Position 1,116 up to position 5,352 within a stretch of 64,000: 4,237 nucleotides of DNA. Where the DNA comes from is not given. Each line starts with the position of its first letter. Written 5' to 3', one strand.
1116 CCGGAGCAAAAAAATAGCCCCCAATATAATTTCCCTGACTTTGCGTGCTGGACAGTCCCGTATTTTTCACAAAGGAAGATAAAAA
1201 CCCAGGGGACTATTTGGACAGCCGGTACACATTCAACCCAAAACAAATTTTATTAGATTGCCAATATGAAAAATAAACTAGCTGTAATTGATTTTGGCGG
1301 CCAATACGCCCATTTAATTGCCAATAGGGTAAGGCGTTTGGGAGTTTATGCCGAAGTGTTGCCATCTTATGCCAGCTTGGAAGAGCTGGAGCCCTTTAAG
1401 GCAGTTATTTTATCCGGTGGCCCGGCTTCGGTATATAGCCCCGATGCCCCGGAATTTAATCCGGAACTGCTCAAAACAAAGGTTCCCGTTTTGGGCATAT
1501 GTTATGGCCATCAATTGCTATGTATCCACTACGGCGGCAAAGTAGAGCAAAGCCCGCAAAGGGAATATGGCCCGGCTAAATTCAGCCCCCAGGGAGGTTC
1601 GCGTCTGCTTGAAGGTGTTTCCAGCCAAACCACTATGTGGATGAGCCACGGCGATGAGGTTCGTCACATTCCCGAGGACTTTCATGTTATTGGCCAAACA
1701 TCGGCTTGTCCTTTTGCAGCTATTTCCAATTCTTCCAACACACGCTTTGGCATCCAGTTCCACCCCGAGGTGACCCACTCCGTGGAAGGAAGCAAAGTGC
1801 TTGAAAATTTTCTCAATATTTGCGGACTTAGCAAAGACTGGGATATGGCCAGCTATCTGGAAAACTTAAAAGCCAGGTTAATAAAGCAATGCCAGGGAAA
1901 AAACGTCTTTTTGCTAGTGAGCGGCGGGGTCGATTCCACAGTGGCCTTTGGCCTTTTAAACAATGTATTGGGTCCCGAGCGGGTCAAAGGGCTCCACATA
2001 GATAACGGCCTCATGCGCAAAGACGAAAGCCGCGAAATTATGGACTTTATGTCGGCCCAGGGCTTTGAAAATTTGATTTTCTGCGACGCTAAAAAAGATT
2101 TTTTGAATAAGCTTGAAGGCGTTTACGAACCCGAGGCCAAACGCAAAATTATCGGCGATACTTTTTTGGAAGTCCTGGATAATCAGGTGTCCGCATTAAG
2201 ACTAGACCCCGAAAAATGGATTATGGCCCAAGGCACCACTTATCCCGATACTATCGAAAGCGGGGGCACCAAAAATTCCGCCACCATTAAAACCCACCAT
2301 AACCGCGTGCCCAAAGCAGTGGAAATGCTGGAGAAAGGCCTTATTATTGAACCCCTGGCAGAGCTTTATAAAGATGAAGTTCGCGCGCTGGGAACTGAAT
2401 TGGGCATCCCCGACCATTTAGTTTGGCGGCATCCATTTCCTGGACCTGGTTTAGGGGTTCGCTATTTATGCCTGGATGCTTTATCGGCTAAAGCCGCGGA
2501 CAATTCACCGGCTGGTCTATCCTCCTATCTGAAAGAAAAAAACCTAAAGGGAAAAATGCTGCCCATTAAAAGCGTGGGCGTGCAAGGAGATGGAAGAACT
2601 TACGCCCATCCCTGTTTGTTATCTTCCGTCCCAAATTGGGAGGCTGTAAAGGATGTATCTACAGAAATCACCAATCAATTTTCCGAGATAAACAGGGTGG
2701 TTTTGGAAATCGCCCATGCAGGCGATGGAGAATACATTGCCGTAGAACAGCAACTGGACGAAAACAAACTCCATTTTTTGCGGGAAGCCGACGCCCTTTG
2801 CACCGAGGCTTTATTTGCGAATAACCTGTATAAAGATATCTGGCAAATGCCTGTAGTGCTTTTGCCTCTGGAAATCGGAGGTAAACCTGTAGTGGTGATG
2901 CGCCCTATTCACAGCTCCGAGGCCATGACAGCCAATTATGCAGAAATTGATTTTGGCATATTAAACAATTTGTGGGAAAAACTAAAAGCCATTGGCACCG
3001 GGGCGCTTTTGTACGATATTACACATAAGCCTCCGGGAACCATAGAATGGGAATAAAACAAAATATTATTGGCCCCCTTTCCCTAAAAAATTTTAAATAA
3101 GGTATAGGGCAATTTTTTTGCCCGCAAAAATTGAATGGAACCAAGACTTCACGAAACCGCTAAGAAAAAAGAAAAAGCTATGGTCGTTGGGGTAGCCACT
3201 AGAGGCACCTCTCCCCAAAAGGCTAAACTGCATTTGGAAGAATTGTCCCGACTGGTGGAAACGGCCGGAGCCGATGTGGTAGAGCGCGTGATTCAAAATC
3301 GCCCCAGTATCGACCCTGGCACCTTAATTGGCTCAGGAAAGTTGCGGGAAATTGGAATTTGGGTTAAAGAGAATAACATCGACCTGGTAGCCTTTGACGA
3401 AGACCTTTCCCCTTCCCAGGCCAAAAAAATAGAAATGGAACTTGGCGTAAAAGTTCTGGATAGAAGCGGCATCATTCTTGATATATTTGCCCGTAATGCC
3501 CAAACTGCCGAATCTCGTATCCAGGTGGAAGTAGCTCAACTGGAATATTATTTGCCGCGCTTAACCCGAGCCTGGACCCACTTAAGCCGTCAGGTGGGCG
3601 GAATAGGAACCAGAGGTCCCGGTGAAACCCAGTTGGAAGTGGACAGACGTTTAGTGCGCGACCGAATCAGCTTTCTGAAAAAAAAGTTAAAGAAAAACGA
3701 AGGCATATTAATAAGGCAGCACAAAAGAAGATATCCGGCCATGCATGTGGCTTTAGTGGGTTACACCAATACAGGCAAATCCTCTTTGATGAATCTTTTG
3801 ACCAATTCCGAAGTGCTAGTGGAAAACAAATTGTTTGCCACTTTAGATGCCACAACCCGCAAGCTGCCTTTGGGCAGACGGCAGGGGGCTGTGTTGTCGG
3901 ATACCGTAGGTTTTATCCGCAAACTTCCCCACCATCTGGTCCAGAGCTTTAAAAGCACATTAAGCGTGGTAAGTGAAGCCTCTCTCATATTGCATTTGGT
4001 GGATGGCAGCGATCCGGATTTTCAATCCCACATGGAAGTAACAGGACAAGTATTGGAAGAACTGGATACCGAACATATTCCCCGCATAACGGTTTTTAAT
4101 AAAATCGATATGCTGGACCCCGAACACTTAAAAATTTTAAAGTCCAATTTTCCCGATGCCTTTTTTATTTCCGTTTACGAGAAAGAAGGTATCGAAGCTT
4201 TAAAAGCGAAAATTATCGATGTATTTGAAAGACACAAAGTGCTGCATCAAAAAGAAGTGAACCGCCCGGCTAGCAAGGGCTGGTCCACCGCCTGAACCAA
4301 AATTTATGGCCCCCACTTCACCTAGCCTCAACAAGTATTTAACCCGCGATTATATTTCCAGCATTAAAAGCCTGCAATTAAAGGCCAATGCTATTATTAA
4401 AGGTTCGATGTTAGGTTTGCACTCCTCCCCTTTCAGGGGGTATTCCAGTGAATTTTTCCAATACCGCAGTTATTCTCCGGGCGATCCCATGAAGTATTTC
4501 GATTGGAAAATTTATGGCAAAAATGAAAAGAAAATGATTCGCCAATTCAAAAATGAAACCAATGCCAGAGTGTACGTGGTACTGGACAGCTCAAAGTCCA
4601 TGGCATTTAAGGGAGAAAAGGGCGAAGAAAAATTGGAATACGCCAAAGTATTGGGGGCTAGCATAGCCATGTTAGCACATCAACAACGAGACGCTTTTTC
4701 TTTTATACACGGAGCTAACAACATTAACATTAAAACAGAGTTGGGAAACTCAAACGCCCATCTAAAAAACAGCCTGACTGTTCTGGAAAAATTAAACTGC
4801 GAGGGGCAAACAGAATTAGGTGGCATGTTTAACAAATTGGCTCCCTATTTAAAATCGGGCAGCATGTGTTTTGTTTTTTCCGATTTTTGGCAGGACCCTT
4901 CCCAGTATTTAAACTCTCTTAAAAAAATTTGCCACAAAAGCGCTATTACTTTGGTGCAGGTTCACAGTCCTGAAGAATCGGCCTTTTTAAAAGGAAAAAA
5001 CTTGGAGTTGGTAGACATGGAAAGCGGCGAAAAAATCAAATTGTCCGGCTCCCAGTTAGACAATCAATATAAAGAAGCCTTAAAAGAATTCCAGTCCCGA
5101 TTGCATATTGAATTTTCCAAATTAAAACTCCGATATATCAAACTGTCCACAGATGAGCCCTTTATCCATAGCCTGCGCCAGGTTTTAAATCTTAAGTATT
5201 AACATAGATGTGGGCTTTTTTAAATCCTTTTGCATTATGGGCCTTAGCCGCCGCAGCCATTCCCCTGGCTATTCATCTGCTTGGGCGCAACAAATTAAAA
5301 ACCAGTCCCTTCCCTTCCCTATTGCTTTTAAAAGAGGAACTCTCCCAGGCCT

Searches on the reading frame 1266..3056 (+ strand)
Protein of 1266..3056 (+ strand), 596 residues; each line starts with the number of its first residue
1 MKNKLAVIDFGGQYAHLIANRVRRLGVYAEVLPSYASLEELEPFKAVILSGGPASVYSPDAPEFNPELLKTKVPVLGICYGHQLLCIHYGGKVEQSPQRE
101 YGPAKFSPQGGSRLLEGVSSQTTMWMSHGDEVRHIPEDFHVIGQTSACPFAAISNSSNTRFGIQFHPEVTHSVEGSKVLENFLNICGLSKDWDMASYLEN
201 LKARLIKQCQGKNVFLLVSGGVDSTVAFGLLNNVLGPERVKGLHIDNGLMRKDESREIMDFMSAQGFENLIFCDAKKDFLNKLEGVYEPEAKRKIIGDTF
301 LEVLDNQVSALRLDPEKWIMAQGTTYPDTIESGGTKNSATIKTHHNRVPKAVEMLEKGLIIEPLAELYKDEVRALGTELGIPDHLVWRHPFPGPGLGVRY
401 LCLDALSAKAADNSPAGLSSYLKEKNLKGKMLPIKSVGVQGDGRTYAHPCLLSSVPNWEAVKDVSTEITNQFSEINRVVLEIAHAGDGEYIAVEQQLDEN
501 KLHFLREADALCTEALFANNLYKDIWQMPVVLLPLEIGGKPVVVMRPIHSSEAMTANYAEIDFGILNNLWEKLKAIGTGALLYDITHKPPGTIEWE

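Call 37: search_protein_families(library=pfam, proteins=[window:1266-3056:+], max_evalue=0.0001)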
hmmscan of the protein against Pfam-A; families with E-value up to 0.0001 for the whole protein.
window:1266-3056:+ (596 aa): 4 families
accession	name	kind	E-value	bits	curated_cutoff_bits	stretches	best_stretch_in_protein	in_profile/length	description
PF00117.34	GATase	-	5.1e-42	144.1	22.8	1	7-183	2-187/190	Glutamine amidotransferase class-I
PF00958.27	GMP_synt_C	-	3.5e-21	75.5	27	2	516-595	3-92/92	GMP synthase C terminal domain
PF02540.23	NAD_synthase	-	4.1e-09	36.4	21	0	204-263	11-70/242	NAD synthase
PF07722.19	Peptidase_C26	-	7.6e-08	32.8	20.5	1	67-168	100-219/219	Peptidase C26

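Call 59: find_homologous_proteins(query=window:1266-3053:+, max_evalue=1e-50)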
Query window:1266-3053:+ (596 aa): 8000 proteins with E <= 1e-50 among 8000 candidates; the best 120 are listed.
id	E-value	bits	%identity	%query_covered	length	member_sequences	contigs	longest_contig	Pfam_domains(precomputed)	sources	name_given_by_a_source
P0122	0.0e+0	1375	100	100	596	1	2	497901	PF00958.28,PF07722.20,PF00117.35,PF02540.24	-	-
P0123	1.2e-261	888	64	100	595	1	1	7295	PF00958.28,PF07722.20,PF00117.35,PF02540.24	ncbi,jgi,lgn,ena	-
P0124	4.9e-242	823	60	100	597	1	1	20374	PF00958.28,PF00117.35,PF02540.24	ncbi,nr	ncbi:MAG: glutamine-hydrolyzing GMP synthase [Fibrobacteria bacterium]|nr:glutamine-hydrolyzing GMP 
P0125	9.4e-239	812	58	100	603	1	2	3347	PF00958.28,PF07722.20,PF00117.35,PF02540.24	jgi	jgi:GMP synthase (glutamine-hydrolysing)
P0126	1.3e-236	805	59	99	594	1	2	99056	PF00958.28,PF07722.20,PF00117.35,PF02540.24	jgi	jgi:GMP synthase (glutamine-hydrolysing)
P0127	9.3e-236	802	58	99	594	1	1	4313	PF00958.28,PF07722.20,PF00117.35,PF02540.24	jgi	jgi:GMP synthase (glutamine-hydrolysing)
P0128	6.0e-235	799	58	100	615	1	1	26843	PF00958.28,PF07722.20,PF00117.35,PF02540.24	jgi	jgi:GMP synthase (glutamine-hydrolysing)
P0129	6.8e-235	799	58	99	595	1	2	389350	PF00958.28,PF07722.20,PF00117.35,PF02540.24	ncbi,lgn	-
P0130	1.8e-234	798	60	100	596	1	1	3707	PF00958.28,PF07722.20,PF00117.35,PF02540.24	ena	-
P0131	4.7e-234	797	58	100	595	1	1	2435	PF00958.28,PF07722.20,PF00117.35,PF02540.24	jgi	jgi:GMP synthase (glutamine-hydrolysing)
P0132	1.1e-232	792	58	99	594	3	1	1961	PF00958.28,PF07722.20,PF00117.35,PF02540.24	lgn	-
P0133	2.5e-232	791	58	99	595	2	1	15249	PF00958.28,PF07722.20,PF00117.35,PF02540.24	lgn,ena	-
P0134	7.3e-232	789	57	99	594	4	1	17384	PF00958.28,PF07722.20,PF00117.35,PF02540.24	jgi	jgi:GMP synthase (glutamine-hydrolysing)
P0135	1.1e-231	789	57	99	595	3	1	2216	PF00958.28,PF07722.20,PF00117.35,PF02540.24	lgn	-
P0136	2.8e-231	787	58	99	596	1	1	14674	PF00958.28,PF07722.20,PF00117.35,PF02540.24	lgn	-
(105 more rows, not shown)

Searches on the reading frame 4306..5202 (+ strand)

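Call 37: search_protein_families(library=pfam, proteins=[window:4306-5202:+], max_evalue=0.0001)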
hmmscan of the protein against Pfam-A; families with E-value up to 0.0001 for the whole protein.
window:4306-5202:+ (298 aa): 2 families
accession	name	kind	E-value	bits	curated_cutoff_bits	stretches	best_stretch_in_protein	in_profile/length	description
PF01882.25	DUF58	-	1.8e-29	102.9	23.4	1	52-261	1-212/216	Protein of unknown function DUF58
PF13519.12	VWA_2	-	4.2e-06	27.8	27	1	89-194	1-106/107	von Willebrand factor type A domain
